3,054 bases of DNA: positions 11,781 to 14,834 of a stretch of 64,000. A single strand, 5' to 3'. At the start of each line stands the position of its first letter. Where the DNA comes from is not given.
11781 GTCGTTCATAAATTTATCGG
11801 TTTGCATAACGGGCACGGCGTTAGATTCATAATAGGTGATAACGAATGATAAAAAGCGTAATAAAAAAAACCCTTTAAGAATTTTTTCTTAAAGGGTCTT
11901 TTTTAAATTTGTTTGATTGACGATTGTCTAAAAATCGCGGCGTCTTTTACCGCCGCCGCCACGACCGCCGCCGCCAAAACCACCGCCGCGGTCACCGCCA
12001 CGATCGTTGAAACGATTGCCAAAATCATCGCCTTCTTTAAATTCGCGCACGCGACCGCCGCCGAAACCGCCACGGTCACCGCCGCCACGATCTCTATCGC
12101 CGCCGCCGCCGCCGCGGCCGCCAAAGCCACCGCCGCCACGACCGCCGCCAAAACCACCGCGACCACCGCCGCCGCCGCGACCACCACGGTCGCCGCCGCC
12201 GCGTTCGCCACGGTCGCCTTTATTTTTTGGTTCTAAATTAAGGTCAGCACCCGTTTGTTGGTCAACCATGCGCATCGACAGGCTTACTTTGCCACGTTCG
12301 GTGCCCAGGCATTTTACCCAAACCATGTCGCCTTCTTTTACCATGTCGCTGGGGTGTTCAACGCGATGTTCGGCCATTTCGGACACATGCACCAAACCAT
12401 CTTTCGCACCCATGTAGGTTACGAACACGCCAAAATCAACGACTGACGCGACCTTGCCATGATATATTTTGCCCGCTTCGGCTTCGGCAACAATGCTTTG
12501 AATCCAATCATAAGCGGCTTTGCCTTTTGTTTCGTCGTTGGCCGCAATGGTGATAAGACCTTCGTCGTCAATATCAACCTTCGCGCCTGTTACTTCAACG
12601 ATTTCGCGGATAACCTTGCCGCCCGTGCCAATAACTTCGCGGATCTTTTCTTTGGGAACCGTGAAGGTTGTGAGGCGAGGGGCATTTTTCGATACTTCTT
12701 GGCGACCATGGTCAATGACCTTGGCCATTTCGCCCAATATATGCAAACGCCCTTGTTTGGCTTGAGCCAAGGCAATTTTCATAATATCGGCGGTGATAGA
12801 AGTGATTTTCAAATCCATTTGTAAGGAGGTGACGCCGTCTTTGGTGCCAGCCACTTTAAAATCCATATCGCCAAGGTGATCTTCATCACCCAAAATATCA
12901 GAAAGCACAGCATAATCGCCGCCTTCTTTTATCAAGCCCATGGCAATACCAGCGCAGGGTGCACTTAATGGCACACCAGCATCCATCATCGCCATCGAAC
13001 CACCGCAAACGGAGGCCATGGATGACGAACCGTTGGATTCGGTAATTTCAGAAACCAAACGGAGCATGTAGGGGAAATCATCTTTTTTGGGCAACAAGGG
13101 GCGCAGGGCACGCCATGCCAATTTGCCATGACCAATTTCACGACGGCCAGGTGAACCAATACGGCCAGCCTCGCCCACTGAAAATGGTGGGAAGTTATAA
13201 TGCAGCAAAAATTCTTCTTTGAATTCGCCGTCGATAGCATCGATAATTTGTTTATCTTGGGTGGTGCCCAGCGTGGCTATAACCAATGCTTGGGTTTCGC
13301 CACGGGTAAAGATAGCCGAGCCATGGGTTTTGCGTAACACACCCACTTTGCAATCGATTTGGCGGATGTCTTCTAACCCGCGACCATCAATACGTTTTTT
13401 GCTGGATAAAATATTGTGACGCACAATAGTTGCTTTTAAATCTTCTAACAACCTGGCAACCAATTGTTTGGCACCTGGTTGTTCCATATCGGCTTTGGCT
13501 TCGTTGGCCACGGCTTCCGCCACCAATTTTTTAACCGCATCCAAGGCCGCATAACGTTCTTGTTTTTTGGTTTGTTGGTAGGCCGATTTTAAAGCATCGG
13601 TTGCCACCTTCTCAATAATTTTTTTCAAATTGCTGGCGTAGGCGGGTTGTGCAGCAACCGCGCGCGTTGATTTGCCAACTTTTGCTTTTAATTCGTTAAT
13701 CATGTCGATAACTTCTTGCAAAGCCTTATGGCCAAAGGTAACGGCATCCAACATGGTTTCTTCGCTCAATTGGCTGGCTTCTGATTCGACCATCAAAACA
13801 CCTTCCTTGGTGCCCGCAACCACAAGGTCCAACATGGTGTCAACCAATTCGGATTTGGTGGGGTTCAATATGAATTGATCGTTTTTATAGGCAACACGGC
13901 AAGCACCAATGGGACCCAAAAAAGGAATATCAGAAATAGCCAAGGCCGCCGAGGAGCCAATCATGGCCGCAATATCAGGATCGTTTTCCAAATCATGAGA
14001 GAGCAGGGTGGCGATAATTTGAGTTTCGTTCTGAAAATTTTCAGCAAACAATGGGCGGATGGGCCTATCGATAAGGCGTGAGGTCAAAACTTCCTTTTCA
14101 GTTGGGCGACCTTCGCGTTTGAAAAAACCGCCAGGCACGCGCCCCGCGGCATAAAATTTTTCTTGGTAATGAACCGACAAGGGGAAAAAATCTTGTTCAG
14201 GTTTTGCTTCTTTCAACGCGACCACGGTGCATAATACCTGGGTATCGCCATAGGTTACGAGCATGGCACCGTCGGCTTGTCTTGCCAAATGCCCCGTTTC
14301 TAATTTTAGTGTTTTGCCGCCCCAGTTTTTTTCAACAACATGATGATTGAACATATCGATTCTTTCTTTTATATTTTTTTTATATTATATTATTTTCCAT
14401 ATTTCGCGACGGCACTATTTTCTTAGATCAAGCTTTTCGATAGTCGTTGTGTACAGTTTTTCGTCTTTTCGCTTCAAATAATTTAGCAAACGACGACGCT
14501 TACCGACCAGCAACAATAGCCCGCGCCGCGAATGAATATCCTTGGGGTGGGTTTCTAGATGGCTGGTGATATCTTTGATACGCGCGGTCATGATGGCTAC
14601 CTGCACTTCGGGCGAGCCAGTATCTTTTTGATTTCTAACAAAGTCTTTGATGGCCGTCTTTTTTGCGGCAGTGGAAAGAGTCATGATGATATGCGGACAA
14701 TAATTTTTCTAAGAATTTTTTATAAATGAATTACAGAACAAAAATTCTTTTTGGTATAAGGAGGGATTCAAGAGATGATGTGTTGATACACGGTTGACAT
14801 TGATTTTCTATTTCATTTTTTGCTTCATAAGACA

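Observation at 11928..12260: PNPase carries a ~100-aa RGG/Gly-Arg-rich C-terminal tail after the S1 domain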

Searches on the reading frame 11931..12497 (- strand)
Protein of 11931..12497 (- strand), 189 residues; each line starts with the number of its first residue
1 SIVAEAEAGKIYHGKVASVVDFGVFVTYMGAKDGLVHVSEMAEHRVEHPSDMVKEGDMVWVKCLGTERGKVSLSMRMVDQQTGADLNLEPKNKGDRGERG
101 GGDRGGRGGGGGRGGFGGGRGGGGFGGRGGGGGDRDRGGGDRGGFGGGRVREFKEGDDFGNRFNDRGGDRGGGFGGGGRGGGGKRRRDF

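Call 21: find_homologous_proteins(query=window:11931-12497:-, max_evalue=0.001)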
Query window:11931-12497:- (189 aa): 112 proteins with E <= 0.001 among 8000 candidates.
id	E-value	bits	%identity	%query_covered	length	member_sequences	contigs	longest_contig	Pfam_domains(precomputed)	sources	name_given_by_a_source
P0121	6.6e-34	135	66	46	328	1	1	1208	PF00013.36,PF03725.21,PF00575.30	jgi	jgi:polyribonucleotide nucleotidyltransferase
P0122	1.0e-32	132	55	60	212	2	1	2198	PF00013.36,PF00575.30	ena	-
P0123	8.0e-32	129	64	46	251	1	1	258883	PF00013.36,PF00575.30,PF23459.2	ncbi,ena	-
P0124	1.1e-31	128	61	46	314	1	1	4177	PF00013.36,PF00575.30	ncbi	ncbi:MAG TPA: S1 RNA-binding domain-containing protein, partial [Allosphingosinicella sp.]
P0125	1.5e-31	128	64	46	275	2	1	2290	PF00013.36,PF00575.30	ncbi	ncbi:MAG: S1 RNA-binding domain-containing protein, partial [Tsuneonella troitsensis]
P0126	5.0e-31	126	57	52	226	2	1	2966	PF00013.36,PF00575.30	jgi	jgi:polyribonucleotide nucleotidyltransferase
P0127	1.7e-30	124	63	46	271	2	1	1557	PF00013.36,PF00575.30,PF23459.2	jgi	jgi:polyribonucleotide nucleotidyltransferase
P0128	3.1e-30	123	59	52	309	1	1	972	PF00013.36,PF00575.30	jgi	jgi:polyribonucleotide nucleotidyltransferase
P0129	4.1e-30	123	62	45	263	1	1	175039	PF00013.36,PF00575.30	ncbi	-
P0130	7.2e-30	122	57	54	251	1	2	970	PF00013.36,PF00575.30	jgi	jgi:polyribonucleotide nucleotidyltransferase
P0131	1.1e-29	122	57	52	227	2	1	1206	PF00013.36,PF00575.30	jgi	-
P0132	1.5e-29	121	57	54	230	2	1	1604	PF00013.36,PF00575.30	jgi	jgi:polyribonucleotide nucleotidyltransferase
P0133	2.1e-29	121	61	46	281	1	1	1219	PF00013.36,PF00575.30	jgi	jgi:polyribonucleotide nucleotidyltransferase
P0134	7.2e-29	119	57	55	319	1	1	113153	PF00013.36,PF00575.30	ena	-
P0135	2.9e-25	107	-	-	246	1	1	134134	PF00013.36,PF00575.30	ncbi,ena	-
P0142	1.5e-21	95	38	66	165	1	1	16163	PF00575.30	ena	-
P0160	2.9e-16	78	43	35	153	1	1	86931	PF00575.30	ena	-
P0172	2.4e-14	72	37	57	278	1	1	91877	PF07650.24,PF00013.36,PF22675.3,PF00575.30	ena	-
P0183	9.2e-13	66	38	50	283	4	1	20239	PF00013.36,PF00575.30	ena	-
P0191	1.8e-11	62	44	45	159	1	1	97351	PF00575.30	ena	-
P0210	2.9e-9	55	33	56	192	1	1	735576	PF00013.36,PF22675.3,PF00575.30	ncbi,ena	-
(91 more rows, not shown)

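Call 37: list_cluster_members(proteins=[P0123, P0129, P0135, P0160, P0172, P0191, P0210, P0142, P0183, P0001])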
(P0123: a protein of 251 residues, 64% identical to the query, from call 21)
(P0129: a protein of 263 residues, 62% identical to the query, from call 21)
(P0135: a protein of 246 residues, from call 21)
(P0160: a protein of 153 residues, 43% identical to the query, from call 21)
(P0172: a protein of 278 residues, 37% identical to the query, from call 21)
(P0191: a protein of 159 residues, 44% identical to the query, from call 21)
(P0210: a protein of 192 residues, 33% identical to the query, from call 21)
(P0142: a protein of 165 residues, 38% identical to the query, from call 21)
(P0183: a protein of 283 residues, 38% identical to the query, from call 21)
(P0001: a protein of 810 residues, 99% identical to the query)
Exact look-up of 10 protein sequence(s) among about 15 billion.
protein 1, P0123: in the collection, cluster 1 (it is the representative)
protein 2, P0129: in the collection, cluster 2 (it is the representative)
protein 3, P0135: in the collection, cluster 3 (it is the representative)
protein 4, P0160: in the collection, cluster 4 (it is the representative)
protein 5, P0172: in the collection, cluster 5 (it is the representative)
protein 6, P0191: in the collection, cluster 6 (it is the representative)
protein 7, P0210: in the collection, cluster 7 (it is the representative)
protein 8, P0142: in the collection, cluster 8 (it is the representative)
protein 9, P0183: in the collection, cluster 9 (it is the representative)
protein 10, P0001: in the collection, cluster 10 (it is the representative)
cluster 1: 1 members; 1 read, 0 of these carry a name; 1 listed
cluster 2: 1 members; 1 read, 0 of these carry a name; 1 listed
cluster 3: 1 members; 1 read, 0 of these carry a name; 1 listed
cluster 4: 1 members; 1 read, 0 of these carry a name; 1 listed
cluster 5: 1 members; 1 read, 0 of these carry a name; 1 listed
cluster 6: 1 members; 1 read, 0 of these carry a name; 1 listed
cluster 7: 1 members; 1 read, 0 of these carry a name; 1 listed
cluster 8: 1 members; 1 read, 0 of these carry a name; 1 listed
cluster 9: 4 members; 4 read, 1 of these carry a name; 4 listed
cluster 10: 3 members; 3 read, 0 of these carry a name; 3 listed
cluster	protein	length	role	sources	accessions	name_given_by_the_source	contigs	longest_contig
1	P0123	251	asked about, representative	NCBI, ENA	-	-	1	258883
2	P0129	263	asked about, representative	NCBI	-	-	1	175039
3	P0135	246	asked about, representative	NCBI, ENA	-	-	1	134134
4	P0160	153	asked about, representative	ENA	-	-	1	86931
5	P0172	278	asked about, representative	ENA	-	-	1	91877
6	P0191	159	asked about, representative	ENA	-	-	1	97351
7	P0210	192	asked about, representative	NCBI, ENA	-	-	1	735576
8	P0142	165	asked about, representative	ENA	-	-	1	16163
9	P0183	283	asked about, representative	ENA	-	-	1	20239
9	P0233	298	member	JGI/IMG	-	polyribonucleotide nucleotidyltransferase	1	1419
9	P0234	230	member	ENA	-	-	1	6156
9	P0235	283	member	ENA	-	-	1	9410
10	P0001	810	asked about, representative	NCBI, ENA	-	-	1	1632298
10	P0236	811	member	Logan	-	-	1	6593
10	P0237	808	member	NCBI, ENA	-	-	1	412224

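Call 38: find_encoding_contigs(protein=P0210, flank=3500, max_places=1)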
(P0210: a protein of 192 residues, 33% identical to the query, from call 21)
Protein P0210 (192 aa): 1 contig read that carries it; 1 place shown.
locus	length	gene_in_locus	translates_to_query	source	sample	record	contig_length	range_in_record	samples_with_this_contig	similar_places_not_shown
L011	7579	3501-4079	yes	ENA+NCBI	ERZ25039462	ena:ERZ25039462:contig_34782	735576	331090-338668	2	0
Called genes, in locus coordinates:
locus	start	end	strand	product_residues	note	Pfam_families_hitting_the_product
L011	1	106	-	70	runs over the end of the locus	PF01783:Ribosomal_L32p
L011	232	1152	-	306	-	PF08668:HDOD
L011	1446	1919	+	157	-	PF00312:Ribosomal_S15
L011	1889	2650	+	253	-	PF01138:RNase_PH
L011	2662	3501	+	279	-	PF01138:RNase_PH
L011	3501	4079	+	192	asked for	PF00013:KH_1, PF22675:KH-I_KHDC4-BBP (faint), PF00575:S1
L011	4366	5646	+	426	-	PF13360:PQQ_2 (faint)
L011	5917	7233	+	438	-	PF18914:DUF5666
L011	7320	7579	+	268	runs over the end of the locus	PF00106:adh_short, PF08659:KR (weak), PF13561:adh_short_C2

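Call 39: find_encoding_contigs(protein=P0191, flank=3500, max_places=1)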
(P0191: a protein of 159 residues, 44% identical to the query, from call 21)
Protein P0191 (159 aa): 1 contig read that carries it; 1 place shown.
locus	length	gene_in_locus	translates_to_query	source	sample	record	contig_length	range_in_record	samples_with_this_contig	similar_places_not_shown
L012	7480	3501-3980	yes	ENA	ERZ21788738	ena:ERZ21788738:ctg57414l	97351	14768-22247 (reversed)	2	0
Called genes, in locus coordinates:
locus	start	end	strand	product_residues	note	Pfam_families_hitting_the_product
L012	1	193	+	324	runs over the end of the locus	PF01368:DHH, PF02272:DHHA1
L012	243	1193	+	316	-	PF01509:TruB_N, PF16198:TruB_C_2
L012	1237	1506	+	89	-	PF00312:Ribosomal_S15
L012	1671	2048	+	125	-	PF01138:RNase_PH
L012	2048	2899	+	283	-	PF03725:RNase_PH_C, PF03726:PNPase, PF01138:RNase_PH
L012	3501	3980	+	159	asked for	PF00575:S1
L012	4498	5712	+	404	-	PF05235:CHAD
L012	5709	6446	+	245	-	PF01656:CbiA, PF06564:CBP_BcsQ (weak), PF13614:AAA_31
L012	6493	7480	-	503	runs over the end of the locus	PF02541:Ppx-GppA, PF21447:Ppx-GppA_III, PF01966:HD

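Call 40: find_encoding_contigs(protein=P0172, flank=3500, max_places=1)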
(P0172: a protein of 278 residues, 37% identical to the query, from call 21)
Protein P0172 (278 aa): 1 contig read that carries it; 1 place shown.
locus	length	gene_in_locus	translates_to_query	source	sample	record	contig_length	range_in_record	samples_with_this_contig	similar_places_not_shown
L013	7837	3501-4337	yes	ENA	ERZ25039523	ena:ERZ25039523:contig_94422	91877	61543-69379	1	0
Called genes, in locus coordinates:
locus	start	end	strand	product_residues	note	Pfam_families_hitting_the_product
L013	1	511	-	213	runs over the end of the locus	PF08529:NusA_N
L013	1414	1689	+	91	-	PF00312:Ribosomal_S15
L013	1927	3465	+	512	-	PF01138:RNase_PH, PF03725:RNase_PH_C, PF03726:PNPase, PF01138:RNase_PH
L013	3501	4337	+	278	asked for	PF07650:KH_2 (faint), PF00013:KH_1, PF22675:KH-I_KHDC4-BBP (weak), PF00575:S1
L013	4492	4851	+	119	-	-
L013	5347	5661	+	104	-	-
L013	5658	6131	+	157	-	-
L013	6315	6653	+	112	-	-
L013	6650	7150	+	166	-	-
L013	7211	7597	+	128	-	-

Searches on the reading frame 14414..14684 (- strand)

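Call 33: search_protein_families(library=pfam, proteins=[window:14414-14684:-], max_evalue=0.00001)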
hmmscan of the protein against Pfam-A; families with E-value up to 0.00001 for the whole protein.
window:14414-14684:- (89 aa): 1 family
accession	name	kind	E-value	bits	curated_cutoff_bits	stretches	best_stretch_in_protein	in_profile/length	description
PF00312.27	Ribosomal_S15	-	8e-35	119.3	31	1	8-88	1-81/81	Ribosomal protein S15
